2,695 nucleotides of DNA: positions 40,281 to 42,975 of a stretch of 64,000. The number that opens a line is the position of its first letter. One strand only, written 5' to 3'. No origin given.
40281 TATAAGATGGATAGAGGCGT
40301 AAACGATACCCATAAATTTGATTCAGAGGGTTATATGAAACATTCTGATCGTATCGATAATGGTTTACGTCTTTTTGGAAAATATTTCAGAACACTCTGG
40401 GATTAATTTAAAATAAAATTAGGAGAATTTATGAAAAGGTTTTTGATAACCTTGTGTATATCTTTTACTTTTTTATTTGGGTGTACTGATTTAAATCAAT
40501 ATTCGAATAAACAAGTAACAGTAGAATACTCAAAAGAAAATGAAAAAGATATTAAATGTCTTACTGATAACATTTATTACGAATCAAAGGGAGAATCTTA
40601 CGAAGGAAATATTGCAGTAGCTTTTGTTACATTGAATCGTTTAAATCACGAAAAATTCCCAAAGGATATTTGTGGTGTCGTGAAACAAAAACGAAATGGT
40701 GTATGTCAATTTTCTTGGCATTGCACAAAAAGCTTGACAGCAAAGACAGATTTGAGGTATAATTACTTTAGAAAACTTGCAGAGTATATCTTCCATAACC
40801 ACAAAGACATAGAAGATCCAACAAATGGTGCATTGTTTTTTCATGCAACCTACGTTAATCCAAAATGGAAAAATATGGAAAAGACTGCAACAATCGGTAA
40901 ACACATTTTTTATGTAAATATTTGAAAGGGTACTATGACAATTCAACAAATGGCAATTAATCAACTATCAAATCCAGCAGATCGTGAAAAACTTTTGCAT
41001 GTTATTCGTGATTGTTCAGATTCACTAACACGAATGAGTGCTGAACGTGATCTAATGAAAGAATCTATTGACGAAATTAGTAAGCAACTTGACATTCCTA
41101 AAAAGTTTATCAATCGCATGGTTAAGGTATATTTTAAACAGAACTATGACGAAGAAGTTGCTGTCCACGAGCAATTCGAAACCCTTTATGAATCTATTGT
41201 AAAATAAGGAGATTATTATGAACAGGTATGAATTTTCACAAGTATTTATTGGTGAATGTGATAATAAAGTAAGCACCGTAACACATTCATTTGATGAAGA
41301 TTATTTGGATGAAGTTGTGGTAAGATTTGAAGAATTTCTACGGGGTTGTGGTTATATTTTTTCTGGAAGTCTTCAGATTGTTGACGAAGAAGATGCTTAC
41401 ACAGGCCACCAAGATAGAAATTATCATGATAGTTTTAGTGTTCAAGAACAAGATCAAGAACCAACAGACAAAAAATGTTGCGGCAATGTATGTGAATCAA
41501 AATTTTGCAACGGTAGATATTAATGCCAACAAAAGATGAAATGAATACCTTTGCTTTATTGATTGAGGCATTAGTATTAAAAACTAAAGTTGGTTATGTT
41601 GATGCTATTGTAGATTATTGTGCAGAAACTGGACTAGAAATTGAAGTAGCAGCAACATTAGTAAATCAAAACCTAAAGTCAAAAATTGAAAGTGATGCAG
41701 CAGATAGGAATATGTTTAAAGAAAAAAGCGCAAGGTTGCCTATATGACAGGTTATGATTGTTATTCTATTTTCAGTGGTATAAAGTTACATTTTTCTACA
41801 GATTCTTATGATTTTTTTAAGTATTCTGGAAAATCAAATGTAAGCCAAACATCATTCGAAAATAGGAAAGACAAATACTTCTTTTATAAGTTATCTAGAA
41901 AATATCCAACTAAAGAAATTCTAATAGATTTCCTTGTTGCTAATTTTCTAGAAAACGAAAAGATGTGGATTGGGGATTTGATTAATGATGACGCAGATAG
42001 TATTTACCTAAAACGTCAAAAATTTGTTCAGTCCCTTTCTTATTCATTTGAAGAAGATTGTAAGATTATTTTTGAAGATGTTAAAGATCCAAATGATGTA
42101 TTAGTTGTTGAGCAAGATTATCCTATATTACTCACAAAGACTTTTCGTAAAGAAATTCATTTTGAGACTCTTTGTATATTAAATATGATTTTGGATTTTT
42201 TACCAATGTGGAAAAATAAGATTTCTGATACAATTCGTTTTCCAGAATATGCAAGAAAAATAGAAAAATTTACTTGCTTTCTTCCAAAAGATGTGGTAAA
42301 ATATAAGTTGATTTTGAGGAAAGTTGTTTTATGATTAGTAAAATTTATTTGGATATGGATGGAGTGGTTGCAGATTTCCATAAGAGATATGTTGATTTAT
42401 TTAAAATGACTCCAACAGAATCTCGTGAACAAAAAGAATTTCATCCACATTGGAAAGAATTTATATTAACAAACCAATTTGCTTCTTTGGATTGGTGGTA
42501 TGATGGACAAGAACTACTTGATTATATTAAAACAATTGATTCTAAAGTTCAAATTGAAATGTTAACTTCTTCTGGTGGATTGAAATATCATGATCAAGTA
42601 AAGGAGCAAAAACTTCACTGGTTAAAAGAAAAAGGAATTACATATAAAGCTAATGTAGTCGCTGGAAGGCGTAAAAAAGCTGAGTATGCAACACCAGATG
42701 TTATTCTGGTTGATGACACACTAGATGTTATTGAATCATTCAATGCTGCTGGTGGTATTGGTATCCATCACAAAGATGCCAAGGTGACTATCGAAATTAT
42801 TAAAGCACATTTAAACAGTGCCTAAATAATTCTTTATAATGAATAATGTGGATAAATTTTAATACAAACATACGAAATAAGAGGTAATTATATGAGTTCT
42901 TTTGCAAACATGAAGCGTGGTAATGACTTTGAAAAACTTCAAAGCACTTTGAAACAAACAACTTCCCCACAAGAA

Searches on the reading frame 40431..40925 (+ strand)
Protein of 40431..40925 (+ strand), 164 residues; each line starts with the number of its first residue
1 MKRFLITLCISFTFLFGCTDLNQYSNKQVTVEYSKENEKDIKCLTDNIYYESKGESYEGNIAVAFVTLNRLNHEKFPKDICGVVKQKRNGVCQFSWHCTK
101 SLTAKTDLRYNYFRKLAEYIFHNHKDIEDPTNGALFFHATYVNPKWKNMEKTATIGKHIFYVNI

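Call 66: search_protein_families(library=pfam, proteins=[window:40431-40925:+], max_evalue=0.001)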
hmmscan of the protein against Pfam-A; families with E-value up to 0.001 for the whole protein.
window:40431-40925:+ (164 aa): 1 family
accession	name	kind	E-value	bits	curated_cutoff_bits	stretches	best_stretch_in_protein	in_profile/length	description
PF07486.17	Hydrolase_2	-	4e-25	88.8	27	1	54-161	1-100/100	Cell Wall Hydrolase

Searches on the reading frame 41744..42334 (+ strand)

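Call 66: search_protein_families(library=pfam, proteins=[window:41744-42334:+], max_evalue=0.001)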
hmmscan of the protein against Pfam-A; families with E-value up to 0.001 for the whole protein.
window:41744-42334:+ (196 aa): 1 family
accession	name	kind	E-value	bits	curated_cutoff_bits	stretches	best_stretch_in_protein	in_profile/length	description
PF08993.15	T4_Gp59_N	-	1.4e-15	57.9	25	1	2-91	2-89/93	T4 gene Gp59 loader of gp41 DNA helicase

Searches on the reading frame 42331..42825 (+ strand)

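Call 66: search_protein_families(library=pfam, proteins=[window:42331-42825:+], max_evalue=0.001)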
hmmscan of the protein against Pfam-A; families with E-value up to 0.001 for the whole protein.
window:42331-42825:+ (164 aa): 1 family
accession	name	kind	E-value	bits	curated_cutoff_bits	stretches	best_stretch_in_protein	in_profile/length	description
PF06941.18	NT5C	-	3.5e-07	30.7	24.8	1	5-141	4-147/180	5' nucleotidase, deoxy (Pyrimidine), cytosolic type C protein (NT5C)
